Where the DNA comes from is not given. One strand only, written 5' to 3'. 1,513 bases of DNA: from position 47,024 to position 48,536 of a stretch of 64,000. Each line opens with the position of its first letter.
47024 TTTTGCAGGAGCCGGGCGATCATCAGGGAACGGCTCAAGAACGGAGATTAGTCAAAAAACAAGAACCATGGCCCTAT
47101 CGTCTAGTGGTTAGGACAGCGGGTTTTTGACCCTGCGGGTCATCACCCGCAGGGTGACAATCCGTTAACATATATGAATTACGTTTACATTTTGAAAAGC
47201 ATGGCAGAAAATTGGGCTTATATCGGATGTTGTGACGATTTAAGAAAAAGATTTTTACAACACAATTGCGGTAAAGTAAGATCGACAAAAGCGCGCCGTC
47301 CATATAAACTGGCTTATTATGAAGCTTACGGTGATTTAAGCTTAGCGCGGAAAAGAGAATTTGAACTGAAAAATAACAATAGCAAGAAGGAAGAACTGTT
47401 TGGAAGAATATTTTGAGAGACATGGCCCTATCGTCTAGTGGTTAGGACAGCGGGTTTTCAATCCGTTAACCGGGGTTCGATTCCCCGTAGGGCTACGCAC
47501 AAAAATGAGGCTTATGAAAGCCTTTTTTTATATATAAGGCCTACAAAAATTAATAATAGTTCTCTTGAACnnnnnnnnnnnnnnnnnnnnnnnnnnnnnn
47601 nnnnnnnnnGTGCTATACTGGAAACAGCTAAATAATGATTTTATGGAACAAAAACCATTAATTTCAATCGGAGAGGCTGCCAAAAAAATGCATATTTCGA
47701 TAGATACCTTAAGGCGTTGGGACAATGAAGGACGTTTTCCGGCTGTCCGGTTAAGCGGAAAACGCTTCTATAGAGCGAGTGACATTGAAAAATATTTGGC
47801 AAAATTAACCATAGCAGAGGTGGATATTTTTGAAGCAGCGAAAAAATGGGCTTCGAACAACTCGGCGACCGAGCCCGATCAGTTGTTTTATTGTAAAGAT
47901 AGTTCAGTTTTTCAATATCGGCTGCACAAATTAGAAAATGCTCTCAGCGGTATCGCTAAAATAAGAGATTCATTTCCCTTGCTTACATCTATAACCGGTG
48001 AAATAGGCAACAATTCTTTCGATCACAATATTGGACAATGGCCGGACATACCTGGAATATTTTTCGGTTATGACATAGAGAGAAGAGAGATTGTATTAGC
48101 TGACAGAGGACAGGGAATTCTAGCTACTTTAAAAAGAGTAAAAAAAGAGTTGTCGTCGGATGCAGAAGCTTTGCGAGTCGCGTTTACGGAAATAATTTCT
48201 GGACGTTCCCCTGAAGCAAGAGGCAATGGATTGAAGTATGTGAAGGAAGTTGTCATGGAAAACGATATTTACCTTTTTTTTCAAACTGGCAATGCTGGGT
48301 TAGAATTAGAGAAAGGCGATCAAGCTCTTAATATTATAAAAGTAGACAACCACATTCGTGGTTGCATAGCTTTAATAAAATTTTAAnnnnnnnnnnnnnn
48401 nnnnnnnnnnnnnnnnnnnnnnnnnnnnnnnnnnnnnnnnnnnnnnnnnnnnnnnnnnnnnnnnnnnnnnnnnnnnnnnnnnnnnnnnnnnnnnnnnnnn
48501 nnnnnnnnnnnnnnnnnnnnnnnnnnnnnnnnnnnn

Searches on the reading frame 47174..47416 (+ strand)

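Call 86: search_protein_families(library=pfam, proteins=[window:47174-47416:+], max_evalue=0.01)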
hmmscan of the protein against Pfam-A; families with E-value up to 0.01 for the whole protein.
window:47174-47416:+ (80 aa): 1 family
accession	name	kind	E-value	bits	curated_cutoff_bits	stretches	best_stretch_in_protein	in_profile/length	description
PF01541.30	GIY-YIG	-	9.1e-12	45.6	22.6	1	1-71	1-74/78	GIY-YIG catalytic domain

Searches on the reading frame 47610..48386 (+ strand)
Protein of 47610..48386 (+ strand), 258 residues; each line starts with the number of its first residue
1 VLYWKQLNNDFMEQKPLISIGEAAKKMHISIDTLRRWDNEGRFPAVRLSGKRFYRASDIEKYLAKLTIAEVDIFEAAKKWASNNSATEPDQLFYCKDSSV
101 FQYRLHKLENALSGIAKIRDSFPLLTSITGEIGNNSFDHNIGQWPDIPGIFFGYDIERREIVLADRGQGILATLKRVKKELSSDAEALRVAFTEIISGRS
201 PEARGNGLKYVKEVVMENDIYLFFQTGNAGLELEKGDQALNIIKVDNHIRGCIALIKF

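Call 86: search_protein_families(library=pfam, proteins=[window:47610-48386:+], max_evalue=0.01)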
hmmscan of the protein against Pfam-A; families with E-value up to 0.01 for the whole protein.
window:47610-48386:+ (258 aa): 3 families
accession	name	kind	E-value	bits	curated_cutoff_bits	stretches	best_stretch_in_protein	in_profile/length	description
PF00376.29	MerR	-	1.2e-09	38.3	28.2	1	19-54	1-38/38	MerR family regulatory protein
PF12728.13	HTH_17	-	7.5e-09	36.2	27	1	18-65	2-49/51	Helix-turn-helix domain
PF13411.12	MerR_1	-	1.1e-06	29.1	21.6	1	19-60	2-44/69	MerR HTH family regulatory protein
